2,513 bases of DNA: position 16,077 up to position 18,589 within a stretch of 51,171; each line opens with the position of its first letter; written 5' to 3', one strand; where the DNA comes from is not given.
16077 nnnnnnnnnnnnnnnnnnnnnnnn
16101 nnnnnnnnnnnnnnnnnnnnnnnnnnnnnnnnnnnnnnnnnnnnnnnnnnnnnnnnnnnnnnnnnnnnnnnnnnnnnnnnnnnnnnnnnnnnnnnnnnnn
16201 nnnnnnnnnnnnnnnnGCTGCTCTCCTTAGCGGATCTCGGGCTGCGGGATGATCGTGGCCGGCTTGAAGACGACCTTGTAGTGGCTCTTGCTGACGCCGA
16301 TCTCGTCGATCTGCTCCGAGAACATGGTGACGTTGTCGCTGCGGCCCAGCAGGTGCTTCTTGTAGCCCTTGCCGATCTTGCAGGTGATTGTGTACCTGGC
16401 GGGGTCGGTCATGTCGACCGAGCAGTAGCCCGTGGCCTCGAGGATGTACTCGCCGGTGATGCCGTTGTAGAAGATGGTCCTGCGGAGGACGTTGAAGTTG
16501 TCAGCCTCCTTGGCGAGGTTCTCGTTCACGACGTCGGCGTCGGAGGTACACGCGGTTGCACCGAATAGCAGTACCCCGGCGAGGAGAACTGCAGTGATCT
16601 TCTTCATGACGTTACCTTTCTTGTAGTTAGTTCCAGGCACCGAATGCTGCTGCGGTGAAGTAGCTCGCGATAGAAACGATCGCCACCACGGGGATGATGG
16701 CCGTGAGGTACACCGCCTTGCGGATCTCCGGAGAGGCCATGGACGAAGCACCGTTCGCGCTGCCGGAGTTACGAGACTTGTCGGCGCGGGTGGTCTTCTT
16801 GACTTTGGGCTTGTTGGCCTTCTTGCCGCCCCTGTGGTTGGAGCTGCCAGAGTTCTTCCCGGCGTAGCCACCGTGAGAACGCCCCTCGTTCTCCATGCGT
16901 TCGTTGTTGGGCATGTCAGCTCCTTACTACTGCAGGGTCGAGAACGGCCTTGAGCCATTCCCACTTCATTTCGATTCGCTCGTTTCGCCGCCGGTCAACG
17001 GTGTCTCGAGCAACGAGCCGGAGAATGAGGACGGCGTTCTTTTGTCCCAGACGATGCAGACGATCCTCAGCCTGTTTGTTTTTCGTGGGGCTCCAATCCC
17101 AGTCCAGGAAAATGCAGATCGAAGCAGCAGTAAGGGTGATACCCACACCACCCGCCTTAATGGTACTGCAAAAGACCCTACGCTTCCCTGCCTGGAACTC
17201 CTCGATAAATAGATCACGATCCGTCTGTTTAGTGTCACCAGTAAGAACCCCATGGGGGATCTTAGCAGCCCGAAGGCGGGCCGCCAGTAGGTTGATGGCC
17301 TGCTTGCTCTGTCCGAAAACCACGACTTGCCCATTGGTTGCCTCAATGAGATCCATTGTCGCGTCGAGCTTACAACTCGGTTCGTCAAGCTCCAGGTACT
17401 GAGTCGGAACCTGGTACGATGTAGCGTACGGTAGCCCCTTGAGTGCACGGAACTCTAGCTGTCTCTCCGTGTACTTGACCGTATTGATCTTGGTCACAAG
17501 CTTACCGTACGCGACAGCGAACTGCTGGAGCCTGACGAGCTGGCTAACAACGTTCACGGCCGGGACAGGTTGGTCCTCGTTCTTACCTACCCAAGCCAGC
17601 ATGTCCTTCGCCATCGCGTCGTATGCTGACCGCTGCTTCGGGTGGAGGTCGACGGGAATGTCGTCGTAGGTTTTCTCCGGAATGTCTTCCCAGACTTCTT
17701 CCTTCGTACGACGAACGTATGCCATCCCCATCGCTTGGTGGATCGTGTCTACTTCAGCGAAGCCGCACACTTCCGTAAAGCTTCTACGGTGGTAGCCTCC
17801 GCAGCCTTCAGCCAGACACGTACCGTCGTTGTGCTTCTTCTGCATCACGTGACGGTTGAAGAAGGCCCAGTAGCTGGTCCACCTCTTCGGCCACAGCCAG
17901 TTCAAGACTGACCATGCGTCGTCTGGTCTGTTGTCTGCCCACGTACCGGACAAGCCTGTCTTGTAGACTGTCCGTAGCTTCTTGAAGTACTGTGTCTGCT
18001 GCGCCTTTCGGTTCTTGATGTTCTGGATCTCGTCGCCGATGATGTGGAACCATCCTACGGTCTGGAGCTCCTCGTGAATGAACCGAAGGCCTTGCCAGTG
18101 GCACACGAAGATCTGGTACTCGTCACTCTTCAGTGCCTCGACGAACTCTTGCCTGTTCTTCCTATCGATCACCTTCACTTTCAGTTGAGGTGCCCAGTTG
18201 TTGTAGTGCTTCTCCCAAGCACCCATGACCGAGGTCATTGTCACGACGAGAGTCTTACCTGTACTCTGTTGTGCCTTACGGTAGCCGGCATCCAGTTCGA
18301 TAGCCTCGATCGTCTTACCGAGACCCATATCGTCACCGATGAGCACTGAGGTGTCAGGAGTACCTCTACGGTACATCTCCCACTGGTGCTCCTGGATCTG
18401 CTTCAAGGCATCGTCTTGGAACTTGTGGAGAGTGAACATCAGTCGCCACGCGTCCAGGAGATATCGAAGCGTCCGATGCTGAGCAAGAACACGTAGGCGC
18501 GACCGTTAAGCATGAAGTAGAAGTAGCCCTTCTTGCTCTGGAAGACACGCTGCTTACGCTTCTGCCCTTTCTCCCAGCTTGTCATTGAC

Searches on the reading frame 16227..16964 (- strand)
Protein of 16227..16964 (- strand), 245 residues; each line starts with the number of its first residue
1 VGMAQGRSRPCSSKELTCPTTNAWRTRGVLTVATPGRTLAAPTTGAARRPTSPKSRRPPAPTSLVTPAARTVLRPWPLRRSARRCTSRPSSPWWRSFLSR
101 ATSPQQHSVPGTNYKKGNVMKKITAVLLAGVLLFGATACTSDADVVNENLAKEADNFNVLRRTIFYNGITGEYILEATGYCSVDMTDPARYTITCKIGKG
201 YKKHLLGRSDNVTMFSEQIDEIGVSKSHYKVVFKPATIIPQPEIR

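Call 53: search_protein_families(library=pfam, proteins=[window:16227-16964:-], max_evalue=0.01)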
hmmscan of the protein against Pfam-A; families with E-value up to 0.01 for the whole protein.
window:16227-16964:- (245 aa): 1 family
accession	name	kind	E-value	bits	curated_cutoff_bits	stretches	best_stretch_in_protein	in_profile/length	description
PF25682.1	Phage_VG64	-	2.5e-46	157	27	1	120-244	1-126/127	Mycobacterium phage VG64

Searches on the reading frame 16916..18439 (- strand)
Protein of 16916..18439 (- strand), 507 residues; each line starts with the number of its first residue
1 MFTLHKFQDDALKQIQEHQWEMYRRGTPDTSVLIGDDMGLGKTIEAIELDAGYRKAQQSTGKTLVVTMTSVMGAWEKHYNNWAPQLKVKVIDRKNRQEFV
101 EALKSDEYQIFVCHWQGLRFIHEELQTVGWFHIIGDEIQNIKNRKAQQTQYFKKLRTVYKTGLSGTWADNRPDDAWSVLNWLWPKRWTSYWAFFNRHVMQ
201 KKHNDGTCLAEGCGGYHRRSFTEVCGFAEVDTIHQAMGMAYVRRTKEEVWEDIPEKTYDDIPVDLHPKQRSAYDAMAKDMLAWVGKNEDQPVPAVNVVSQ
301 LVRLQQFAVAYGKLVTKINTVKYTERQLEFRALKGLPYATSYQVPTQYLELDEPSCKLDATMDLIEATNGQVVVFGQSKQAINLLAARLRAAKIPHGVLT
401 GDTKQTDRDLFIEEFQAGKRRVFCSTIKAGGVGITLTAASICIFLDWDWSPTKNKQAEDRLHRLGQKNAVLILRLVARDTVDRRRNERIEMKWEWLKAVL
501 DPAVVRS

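Call 53: search_protein_families(library=pfam, proteins=[window:16916-18439:-], max_evalue=0.01)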
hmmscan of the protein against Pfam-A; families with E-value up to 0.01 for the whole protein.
window:16916-18439:- (507 aa): 4 families
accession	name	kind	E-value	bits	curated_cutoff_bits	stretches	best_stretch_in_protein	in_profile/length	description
PF00176.29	SNF2-rel_dom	-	3.3e-36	125.3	24.9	1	15-284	3-262/290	SNF2-related domain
PF00271.37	Helicase_C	-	1e-18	68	23.5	1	357-465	2-110/110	Helicase conserved C-terminal domain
PF04851.21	ResIII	-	3.1e-06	27.6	22.5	1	3-166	3-161/164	Type III restriction enzyme, res subunit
PF13307.12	Helicase_C_2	-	0.0019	18.7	25.3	0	363-428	3-71/170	Helicase C-terminal domain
